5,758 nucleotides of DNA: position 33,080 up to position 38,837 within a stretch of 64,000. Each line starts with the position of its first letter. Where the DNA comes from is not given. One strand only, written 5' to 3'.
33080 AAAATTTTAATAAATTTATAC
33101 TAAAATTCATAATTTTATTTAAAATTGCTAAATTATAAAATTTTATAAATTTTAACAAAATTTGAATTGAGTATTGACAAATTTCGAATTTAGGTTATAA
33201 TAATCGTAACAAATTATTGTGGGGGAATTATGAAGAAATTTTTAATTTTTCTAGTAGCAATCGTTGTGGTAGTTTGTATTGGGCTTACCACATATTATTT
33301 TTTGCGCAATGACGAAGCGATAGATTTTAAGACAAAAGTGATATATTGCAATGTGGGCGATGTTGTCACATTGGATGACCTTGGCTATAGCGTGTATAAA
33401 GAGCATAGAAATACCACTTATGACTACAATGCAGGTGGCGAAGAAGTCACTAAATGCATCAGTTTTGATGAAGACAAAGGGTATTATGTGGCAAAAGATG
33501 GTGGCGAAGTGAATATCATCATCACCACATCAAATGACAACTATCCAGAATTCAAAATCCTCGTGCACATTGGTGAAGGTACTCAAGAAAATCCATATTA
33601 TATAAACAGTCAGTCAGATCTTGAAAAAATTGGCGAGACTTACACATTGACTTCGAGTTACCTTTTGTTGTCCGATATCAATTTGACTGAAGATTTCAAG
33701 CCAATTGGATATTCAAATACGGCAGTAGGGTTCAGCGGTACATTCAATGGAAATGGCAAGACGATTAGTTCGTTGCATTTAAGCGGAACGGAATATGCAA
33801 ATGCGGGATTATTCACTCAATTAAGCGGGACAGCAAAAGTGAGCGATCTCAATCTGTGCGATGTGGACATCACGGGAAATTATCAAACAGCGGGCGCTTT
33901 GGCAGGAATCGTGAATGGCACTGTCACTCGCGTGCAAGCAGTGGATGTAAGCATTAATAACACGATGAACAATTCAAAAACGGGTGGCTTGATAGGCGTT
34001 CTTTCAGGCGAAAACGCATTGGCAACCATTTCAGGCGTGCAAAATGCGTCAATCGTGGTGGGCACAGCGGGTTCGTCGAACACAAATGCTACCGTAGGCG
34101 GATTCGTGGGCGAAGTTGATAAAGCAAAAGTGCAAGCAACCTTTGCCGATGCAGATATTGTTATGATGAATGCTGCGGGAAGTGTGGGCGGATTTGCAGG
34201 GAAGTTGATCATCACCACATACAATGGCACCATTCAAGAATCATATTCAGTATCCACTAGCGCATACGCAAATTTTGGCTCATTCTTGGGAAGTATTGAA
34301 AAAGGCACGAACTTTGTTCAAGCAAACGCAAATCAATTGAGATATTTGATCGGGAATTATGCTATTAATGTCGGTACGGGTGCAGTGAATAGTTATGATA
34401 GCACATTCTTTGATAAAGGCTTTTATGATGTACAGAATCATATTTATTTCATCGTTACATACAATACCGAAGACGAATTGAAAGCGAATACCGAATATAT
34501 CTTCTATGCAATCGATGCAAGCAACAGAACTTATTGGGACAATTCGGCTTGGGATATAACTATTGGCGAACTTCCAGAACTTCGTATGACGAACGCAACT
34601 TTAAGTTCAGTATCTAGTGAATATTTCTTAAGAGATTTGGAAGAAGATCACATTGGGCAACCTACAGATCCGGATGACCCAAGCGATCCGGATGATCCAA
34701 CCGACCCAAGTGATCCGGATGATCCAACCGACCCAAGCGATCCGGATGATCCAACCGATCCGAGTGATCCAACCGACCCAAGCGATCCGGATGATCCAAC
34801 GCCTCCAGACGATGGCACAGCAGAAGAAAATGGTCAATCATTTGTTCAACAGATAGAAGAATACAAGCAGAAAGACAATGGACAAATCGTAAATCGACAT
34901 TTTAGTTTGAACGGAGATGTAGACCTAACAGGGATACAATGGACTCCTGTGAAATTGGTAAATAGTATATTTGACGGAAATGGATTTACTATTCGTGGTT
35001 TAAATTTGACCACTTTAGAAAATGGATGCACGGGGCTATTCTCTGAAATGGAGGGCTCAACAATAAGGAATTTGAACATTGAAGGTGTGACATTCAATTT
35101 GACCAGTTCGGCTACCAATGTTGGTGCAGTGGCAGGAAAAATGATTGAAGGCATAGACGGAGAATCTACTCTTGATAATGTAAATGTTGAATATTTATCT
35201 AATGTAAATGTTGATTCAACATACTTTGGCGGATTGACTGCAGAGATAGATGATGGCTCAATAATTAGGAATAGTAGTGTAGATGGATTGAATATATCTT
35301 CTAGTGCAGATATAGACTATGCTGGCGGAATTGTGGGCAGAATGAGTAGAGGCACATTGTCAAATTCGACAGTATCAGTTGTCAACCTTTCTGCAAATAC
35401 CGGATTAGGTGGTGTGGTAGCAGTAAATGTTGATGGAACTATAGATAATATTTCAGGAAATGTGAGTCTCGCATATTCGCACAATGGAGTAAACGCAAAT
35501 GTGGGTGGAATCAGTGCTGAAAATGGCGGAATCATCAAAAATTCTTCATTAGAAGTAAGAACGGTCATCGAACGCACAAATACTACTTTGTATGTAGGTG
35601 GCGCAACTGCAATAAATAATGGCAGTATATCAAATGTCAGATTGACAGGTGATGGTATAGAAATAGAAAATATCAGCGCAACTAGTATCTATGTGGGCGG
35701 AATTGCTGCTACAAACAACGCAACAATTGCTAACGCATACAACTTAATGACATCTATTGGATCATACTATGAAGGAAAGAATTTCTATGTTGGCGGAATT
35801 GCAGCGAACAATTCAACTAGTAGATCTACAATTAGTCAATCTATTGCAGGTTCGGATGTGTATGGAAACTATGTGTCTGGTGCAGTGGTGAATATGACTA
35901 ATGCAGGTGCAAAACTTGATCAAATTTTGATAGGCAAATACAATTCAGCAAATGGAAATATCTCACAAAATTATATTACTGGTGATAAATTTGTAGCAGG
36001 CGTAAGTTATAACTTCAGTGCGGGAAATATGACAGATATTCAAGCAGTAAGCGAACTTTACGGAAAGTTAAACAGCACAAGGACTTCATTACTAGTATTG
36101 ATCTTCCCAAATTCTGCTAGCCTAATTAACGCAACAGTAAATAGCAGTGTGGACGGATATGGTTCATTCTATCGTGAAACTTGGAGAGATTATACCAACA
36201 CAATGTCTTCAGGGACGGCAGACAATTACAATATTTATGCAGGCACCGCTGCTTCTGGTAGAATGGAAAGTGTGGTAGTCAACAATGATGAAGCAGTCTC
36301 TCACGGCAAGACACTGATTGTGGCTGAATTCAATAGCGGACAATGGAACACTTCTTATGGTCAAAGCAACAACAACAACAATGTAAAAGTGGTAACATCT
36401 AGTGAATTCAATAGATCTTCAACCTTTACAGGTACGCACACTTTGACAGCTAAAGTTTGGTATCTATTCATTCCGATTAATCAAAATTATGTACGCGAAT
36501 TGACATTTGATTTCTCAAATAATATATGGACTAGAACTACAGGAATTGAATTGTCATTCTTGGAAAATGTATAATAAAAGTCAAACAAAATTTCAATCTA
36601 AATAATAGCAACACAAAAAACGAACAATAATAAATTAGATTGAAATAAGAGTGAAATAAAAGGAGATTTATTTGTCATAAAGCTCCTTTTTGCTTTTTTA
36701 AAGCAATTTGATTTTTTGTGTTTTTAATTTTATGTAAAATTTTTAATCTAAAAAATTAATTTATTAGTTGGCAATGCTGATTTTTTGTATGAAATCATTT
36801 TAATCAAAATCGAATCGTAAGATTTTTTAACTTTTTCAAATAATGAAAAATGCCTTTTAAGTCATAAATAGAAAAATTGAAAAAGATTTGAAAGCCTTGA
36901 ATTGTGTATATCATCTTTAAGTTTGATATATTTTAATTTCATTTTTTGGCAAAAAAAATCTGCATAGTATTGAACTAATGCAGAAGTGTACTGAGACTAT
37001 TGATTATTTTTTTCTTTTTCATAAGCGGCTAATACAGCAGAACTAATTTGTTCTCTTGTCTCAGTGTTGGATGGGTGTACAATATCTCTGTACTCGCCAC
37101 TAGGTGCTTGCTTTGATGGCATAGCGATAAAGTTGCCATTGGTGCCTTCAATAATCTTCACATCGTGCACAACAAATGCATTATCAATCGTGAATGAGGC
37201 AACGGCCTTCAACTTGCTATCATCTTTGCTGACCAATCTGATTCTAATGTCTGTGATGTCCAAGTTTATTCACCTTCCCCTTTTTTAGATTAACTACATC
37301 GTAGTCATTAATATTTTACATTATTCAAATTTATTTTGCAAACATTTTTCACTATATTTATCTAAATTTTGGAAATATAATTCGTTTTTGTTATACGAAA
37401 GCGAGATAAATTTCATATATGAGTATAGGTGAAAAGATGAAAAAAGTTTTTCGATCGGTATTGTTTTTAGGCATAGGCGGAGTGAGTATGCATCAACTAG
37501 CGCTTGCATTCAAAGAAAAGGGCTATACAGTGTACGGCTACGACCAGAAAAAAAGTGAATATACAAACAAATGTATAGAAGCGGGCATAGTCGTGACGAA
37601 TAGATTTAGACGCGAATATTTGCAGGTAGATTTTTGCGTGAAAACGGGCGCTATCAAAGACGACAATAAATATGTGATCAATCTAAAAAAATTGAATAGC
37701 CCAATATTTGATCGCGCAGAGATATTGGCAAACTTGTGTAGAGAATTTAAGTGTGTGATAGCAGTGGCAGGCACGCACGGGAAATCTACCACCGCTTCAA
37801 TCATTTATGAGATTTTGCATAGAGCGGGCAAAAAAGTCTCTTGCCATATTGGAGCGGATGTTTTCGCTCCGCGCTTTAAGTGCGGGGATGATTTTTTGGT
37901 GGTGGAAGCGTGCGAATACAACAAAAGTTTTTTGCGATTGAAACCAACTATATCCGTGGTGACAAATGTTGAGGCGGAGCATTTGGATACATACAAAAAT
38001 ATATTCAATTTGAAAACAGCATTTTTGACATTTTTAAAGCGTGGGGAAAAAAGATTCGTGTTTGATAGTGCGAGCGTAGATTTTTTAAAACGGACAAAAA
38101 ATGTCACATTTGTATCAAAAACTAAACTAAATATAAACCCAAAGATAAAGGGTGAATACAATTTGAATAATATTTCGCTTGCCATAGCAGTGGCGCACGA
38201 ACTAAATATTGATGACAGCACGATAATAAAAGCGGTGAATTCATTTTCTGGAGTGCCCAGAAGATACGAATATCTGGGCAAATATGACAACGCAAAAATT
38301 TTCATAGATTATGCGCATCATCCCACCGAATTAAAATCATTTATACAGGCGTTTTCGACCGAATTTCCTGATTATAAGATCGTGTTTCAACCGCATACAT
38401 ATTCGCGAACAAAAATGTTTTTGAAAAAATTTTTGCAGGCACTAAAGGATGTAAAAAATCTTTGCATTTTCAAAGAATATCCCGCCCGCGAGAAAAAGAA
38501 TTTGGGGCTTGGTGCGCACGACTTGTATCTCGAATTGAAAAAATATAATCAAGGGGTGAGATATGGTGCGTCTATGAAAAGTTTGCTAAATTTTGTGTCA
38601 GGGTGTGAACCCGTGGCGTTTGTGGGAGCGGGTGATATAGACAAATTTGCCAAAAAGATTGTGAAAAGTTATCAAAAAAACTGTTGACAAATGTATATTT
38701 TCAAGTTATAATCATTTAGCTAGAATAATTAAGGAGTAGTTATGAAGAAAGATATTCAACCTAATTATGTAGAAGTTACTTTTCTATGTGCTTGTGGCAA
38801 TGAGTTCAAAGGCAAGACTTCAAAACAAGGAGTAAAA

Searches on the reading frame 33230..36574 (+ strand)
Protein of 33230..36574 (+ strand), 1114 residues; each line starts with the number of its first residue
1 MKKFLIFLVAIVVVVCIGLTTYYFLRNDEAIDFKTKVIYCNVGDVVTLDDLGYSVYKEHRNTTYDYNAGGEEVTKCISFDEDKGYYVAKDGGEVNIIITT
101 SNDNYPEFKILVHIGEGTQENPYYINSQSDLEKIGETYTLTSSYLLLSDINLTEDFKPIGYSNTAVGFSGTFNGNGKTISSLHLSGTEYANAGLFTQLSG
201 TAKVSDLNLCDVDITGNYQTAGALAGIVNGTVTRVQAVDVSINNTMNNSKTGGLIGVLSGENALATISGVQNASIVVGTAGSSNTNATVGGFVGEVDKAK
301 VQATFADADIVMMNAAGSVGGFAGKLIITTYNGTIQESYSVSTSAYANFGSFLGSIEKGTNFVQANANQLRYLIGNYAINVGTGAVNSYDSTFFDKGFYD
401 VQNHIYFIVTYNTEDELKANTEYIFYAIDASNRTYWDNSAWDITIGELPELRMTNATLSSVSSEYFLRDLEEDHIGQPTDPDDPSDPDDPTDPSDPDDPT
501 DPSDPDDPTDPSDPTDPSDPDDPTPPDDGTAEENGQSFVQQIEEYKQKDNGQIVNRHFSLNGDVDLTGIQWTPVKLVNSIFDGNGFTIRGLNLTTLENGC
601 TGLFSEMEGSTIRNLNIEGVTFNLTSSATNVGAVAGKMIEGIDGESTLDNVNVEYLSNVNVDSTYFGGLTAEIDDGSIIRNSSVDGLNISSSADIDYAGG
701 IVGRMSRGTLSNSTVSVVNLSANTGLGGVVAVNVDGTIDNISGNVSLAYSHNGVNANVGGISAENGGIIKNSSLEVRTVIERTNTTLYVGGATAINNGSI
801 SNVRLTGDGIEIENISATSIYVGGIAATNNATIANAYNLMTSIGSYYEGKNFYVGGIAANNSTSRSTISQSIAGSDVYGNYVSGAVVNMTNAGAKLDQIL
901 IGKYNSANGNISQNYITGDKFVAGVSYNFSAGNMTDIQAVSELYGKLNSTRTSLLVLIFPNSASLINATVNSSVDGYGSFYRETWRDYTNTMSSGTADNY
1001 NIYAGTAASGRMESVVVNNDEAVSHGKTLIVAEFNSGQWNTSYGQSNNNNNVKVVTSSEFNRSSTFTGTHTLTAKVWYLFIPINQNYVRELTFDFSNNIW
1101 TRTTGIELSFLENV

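Call 8: search_protein_families(library=pfam, proteins=[window:33230-36574:+], max_evalue=0.001)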
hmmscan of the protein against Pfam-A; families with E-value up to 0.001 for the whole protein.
window:33230-36574:+ (1114 aa): 1 family
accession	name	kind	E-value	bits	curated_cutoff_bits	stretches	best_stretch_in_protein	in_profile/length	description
PF05342.19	Peptidase_M26_N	-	2.1e-09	37.4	27.7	0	600-654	202-249/250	M26 IgA1-specific Metallo-endopeptidase N-terminal region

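Call 12: search_protein_families(library=ncbifam, proteins=[window:33230-36574:+], max_evalue=0.01)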
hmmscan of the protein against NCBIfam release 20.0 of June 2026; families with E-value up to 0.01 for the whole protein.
window:33230-36574:+ (1114 aa): 1 family
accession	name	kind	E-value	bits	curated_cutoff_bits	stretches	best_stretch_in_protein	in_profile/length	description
NF011297.0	PRK14710.1-1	equivalog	0.0099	16.7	173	0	2-42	9-49/86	hypothetical protein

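Call 97: search_protein_families(library=pfam, proteins=[L001:3-1136:+, L001:1148-1729:+, L001:1729-4107:+, L001:4155-4781:+, L001:4826-5443:+, L001:5453-6247:+], max_evalue=0.05)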
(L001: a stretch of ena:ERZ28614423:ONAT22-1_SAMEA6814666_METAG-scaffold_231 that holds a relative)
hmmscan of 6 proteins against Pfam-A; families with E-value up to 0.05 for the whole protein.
L001:3-1136:+ (377 aa): 2 families
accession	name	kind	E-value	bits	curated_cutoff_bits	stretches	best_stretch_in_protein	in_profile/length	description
PF07581.17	Glug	-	3.5e-09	36.9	20.5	1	247-271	2-27/28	The GLUG motif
PF05342.19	Peptidase_M26_N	-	0.0011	18.7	27.7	1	33-124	172-247/250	M26 IgA1-specific Metallo-endopeptidase N-terminal region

L001:1148-1729:+ (193 aa): 5 families
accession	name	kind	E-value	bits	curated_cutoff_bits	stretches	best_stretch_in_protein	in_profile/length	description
PF10502.14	Peptidase_S26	-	2.2e-07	31.4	22.9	1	24-82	5-66/168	Signal peptidase, peptidase S26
PF00717.28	Peptidase_S24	-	1.8e-05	24.9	23.3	1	47-92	39-84/116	Peptidase S24-like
PF19885.4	DUF6358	-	0.0015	19.2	28.4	1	17-54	3-39/61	Family of unknown function (DUF6358)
PF05568.16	ASFV_J13L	-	0.0051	17.1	23.6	1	10-44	21-55/189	African swine fever virus J13L protein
PF02298.23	Cu_bind_like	-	0.02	15.3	20.8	1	68-111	15-53/84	Plastocyanin-like domain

L001:1729-4107:+ (792 aa): 1 family
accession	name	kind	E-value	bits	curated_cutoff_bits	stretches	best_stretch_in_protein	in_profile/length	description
PF02883.26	Alpha_adaptinC2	-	0.036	14.8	27.6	1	535-574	8-49/111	Adaptin C-terminal domain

L001:4155-4781:+ (208 aa): 0 families

L001:4826-5443:+ (205 aa): 0 families

L001:5453-6247:+ (264 aa): 4 families
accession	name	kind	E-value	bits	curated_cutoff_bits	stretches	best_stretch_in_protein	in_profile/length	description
PF12420.13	DUF3671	-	1.9e-05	24.7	34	1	29-133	75-184/223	Fam-L, Fam-M like protein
PF08491.16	SE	-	0.0037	16.8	20.1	1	80-141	166-224/276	Squalene epoxidase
PF09716.15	ETRAMP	-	0.021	15.2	29.1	0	86-128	33-78/81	Malarial early transcribed membrane protein (ETRAMP)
PF20990.2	DUF2207_C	-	0.026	14.7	33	1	30-130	61-161/247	Predicted membrane protein (DUF2207) C-terminal domain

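Call 102: search_solved_structures(query=window:33230-36571:+, max_evalue=1, show_alignments=1)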
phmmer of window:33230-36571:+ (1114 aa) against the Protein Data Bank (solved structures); distinct sequences matched with E-value up to 1: 6.
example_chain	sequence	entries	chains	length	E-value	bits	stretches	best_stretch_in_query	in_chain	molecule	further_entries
1qy6_A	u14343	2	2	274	4.5e-05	24.5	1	470-529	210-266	serine protease | V8 protease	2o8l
1wcz_A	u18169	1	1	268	0.00053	20.9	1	470-521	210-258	Glutamyl endopeptidase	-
2klw_B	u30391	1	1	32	0.012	16.5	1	492-520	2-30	(DOG)10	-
7xya_F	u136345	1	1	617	0.013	16.4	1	476-584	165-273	RNA polymerase sigma factor RpoD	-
5mrj_A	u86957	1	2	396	0.35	11.6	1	502-523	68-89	Beta-xylanase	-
9llp_A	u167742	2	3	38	0.9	10.2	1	486-515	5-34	collagen heterotrimer chain A | ABC type heterotrimer collagen-like peptide chain A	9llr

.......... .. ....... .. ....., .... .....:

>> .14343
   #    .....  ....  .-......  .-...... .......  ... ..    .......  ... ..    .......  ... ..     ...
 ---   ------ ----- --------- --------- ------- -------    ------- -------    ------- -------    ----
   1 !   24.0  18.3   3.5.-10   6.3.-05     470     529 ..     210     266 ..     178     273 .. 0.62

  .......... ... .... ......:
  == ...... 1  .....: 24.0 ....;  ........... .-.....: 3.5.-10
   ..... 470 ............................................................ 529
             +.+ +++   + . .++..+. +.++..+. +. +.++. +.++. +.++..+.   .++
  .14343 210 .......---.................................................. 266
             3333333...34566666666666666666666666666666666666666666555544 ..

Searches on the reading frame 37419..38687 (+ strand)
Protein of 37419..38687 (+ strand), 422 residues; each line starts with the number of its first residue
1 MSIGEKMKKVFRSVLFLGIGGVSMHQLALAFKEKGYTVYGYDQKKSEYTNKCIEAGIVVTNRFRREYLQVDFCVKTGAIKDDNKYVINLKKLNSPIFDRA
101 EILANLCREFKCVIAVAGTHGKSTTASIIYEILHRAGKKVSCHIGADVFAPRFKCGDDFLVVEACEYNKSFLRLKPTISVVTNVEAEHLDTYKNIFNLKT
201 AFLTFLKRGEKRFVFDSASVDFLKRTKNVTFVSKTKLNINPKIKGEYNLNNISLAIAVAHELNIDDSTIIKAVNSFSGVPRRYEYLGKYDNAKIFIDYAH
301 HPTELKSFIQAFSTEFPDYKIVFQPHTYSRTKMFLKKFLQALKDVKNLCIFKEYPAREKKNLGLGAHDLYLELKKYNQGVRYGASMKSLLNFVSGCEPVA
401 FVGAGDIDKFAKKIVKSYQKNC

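Call 8: search_protein_families(library=pfam, proteins=[window:37419-38687:+], max_evalue=0.001)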
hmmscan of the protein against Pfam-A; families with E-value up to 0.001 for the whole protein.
window:37419-38687:+ (422 aa): 3 families
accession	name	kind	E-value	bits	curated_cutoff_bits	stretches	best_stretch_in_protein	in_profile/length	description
PF01225.30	Mur_ligase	-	1.4e-16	61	21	1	16-110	4-94/95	Mur ligase family, catalytic domain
PF08245.18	Mur_ligase_M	-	1.8e-12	48.1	24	1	116-210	1-114/200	Mur ligase middle domain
PF02875.26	Mur_ligase_C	-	2.2e-08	35.4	28.4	1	281-357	1-80/127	Mur ligase, glutamate ligase domain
